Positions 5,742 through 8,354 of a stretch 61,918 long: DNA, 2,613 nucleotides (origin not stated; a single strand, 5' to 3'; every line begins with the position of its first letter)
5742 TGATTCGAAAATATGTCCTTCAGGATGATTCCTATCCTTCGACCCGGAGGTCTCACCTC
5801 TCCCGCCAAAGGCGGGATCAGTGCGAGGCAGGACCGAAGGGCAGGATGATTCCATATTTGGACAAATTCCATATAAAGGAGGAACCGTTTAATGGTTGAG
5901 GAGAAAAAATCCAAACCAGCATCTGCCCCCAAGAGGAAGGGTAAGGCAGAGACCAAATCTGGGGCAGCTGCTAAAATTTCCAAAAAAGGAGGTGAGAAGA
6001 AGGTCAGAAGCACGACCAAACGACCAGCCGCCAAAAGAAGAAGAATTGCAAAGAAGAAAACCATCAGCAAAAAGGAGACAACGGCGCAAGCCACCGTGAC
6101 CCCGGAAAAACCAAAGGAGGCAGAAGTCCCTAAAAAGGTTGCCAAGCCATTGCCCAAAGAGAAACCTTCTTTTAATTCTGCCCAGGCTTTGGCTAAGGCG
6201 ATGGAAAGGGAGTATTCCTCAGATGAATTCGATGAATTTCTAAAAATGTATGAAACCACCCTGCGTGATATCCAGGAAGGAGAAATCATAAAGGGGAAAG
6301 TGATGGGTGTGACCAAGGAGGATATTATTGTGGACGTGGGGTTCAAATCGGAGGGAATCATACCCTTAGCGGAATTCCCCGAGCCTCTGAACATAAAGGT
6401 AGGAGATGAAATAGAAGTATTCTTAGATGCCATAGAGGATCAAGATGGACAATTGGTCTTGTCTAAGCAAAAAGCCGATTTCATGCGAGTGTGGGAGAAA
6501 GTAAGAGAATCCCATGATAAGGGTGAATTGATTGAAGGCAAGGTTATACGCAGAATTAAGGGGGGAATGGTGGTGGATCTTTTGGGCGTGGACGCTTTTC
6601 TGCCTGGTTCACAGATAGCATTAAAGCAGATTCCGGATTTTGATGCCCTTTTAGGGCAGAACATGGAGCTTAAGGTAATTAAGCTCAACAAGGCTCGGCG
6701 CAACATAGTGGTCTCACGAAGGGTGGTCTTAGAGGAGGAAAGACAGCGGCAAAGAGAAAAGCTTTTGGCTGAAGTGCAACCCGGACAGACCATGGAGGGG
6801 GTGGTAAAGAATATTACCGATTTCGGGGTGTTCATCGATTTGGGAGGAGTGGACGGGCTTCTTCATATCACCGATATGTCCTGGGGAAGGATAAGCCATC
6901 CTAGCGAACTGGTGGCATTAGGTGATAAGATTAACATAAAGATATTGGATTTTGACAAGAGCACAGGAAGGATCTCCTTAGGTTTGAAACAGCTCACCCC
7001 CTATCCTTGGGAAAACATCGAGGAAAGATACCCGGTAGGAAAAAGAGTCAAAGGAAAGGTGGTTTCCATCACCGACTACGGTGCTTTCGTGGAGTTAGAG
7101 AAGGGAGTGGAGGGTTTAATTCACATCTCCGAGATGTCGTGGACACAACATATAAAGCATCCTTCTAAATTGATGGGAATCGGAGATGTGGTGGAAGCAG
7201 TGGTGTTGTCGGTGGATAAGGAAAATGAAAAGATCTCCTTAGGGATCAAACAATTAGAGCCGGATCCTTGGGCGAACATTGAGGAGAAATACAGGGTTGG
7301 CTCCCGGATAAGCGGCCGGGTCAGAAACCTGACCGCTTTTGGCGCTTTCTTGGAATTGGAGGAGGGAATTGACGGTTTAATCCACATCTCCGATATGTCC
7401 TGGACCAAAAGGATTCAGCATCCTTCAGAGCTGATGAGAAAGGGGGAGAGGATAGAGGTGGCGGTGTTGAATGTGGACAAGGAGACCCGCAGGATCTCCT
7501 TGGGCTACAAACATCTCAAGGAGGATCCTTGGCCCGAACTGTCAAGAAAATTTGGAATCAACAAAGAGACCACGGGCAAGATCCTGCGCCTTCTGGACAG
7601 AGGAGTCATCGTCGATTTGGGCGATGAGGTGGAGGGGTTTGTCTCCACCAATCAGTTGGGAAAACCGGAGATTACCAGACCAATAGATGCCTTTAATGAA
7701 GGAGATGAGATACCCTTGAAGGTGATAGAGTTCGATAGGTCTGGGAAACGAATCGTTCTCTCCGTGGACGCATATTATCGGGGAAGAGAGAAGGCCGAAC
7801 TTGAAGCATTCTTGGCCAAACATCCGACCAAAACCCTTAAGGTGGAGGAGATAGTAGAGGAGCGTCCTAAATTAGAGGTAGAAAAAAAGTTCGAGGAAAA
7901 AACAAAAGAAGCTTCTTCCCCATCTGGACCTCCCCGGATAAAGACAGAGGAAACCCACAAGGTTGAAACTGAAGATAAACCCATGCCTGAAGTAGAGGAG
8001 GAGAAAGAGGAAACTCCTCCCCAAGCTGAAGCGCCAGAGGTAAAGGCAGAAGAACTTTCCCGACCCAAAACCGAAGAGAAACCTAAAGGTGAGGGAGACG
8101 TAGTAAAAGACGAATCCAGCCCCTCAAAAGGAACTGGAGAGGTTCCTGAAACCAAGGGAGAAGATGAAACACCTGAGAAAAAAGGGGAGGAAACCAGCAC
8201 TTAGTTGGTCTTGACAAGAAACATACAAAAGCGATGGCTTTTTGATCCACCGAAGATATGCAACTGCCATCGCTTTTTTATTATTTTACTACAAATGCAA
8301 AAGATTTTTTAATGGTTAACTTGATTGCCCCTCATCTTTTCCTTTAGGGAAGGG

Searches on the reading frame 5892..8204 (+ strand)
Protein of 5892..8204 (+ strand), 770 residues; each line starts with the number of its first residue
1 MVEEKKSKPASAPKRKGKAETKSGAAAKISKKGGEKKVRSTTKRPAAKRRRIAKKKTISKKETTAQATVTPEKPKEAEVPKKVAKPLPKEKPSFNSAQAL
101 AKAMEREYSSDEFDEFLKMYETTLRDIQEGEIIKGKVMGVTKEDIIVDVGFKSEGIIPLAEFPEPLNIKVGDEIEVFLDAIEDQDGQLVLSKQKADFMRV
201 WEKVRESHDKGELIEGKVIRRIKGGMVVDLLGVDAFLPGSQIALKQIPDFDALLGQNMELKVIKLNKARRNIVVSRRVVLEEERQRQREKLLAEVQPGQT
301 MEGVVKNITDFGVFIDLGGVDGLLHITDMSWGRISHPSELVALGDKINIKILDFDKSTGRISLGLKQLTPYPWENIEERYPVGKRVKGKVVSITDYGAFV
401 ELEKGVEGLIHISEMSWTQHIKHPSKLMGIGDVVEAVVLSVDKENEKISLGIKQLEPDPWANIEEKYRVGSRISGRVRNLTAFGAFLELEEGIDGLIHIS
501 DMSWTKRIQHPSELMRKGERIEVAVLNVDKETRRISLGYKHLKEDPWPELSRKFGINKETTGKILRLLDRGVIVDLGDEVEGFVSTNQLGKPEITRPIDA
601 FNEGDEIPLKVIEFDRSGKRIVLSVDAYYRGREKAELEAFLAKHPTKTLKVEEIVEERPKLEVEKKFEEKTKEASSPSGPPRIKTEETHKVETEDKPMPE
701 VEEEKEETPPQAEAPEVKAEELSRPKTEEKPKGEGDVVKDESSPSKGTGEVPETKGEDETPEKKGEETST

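Call 82: search_protein_families(library=pfam, max_evalue=0.00001, proteins=[window:5892-8204:+])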
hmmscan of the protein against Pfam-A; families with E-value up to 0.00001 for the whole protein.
window:5892-8204:+ (770 aa): 5 families
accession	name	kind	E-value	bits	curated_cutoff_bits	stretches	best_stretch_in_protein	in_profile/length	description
PF00575.29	S1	-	5.7e-94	309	22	6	381-453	3-74/74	S1 RNA binding domain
PF23459.1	S1_RRP5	-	1.1e-22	80.8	27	1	383-448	4-68/72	RRP5 S1 domain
PF13509.12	S1_2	-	4e-15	56.1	21.8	0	130-190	2-58/61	S1 domain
PF21710.3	Spt6_S1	-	8.5e-13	48.9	27.5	0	389-452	23-86/91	Spt6, S1/OB domain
PF17092.11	PCB_OB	-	5.5e-07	30.8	27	0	380-435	29-94/111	Penicillin-binding protein OB-like domain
